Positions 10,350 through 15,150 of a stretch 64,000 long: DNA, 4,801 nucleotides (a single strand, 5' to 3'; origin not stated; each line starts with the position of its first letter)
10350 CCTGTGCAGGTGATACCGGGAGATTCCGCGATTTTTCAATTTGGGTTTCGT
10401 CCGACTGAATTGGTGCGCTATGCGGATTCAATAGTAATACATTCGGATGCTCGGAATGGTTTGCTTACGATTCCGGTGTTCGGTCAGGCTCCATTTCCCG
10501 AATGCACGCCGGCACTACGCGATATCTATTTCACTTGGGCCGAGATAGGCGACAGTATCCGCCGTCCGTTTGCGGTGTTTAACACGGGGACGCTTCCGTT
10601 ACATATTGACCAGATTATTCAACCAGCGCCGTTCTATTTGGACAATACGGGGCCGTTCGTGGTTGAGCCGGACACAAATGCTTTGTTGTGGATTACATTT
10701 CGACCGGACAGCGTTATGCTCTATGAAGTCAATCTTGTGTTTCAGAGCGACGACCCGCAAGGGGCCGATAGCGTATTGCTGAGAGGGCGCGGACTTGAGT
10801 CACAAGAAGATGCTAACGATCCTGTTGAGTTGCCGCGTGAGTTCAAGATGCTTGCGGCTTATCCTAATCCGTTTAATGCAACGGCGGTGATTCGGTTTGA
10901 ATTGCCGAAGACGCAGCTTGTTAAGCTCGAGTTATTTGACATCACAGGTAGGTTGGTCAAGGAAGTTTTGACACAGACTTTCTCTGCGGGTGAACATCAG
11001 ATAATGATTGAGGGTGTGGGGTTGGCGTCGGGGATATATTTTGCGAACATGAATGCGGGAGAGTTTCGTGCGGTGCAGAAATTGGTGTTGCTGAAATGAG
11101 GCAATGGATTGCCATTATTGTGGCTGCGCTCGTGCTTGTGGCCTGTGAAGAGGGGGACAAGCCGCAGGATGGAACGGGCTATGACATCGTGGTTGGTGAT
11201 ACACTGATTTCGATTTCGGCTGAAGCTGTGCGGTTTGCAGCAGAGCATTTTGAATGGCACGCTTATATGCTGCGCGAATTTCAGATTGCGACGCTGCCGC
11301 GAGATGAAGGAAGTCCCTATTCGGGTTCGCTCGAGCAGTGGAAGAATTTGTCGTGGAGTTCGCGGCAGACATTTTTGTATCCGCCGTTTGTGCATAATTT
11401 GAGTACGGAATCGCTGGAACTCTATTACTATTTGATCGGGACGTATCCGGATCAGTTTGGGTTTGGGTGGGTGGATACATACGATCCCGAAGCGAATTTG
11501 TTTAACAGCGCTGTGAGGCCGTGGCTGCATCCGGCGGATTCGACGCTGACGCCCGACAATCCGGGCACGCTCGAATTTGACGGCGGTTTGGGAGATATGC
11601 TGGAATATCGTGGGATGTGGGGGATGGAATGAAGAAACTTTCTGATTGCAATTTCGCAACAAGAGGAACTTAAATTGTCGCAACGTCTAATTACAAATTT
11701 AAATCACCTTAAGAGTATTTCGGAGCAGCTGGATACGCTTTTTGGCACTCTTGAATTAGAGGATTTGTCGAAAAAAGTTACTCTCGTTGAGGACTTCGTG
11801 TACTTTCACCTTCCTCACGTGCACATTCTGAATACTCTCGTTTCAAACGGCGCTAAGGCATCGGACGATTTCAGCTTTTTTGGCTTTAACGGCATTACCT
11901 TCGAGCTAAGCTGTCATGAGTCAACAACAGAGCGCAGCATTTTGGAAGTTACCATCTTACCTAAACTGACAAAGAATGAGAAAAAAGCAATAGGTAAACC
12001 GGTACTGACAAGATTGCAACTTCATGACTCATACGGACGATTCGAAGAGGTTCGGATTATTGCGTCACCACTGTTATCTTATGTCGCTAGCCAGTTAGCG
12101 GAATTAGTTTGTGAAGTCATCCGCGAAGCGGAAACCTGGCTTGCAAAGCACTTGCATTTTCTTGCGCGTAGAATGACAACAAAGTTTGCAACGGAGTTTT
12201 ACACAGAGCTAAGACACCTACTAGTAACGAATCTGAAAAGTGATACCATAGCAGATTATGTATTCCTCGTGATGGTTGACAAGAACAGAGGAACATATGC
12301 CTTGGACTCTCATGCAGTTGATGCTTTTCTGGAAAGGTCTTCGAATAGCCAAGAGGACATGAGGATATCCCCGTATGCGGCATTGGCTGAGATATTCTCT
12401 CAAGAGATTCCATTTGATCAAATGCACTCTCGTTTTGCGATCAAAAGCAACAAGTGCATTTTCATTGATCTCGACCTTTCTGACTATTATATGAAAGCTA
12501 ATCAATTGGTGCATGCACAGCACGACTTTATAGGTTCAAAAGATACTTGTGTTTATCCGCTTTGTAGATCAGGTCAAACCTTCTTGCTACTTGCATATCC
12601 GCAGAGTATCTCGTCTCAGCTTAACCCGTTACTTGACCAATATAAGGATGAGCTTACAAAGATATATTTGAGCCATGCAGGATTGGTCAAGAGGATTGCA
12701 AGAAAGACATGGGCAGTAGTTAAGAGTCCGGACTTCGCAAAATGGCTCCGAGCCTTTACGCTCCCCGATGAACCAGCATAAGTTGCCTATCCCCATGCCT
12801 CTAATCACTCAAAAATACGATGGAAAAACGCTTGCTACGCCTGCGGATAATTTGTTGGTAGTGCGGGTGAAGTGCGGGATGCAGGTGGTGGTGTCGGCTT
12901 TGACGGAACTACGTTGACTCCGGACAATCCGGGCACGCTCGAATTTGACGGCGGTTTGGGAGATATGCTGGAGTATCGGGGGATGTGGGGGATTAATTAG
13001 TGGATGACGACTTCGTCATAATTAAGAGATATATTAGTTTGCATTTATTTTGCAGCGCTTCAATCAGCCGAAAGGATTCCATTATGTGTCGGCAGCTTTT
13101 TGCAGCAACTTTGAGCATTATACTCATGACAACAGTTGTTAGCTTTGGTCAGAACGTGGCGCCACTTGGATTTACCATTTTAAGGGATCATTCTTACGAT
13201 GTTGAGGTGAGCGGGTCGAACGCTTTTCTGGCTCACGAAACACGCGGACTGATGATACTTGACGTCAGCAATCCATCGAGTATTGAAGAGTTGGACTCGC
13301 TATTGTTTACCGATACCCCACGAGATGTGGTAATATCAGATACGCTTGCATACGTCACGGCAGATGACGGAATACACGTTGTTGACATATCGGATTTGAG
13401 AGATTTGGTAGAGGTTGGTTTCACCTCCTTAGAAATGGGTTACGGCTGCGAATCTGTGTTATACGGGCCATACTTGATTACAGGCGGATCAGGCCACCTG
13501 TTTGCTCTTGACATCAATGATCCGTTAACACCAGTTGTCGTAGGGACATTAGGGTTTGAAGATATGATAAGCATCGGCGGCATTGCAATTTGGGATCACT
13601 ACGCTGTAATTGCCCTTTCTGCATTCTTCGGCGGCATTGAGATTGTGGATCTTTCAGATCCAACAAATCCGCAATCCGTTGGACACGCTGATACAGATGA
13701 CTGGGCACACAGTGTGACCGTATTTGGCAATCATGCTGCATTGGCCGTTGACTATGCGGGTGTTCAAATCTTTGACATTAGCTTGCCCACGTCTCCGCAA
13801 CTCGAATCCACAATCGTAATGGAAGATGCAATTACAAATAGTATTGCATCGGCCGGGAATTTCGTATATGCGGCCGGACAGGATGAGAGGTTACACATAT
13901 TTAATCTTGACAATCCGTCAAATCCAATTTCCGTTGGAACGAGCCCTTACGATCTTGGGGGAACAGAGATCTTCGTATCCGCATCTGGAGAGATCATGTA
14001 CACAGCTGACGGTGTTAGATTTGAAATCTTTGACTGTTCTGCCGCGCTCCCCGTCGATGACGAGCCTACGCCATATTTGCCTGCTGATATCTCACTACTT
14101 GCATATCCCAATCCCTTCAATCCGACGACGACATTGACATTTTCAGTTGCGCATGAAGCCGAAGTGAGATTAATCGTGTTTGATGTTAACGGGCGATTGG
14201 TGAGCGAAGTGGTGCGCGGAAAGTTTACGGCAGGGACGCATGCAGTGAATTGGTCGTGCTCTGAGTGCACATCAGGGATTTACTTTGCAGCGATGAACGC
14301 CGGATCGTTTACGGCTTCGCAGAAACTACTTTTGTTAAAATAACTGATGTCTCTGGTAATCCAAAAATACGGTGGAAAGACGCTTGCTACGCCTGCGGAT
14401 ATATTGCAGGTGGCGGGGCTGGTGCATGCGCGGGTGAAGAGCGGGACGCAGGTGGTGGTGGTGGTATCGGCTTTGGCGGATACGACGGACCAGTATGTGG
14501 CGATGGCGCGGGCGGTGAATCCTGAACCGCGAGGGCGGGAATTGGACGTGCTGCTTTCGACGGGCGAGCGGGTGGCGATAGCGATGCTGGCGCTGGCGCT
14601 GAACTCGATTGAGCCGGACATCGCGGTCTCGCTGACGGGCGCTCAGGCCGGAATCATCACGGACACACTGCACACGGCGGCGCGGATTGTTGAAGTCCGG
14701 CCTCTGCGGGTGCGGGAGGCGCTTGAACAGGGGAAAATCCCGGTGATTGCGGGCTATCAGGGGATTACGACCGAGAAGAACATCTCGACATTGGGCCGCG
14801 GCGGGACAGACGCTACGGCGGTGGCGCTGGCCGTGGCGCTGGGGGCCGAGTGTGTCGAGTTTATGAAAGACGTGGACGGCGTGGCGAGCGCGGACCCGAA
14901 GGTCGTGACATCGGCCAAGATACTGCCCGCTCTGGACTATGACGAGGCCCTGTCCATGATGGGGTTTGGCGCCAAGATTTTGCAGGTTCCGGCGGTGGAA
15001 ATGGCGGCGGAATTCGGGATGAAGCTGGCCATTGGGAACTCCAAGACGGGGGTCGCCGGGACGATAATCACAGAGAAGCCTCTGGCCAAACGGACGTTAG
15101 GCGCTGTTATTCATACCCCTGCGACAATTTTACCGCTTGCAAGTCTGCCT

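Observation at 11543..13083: Orphan low-GC gene and a lysC 5' pseudogene fragment trapped between 84-bp direct repeats; remnant of a duplicated lipoprotein-cargo-lysC junction with cassette replacement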

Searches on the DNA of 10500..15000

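Call 74: search_rna_families(source=window, start=10500, end=15000, threshold=evalue, max_evalue=0.1)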
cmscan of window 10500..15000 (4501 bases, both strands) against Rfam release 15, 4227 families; matches with E-value up to 0.1: 0.
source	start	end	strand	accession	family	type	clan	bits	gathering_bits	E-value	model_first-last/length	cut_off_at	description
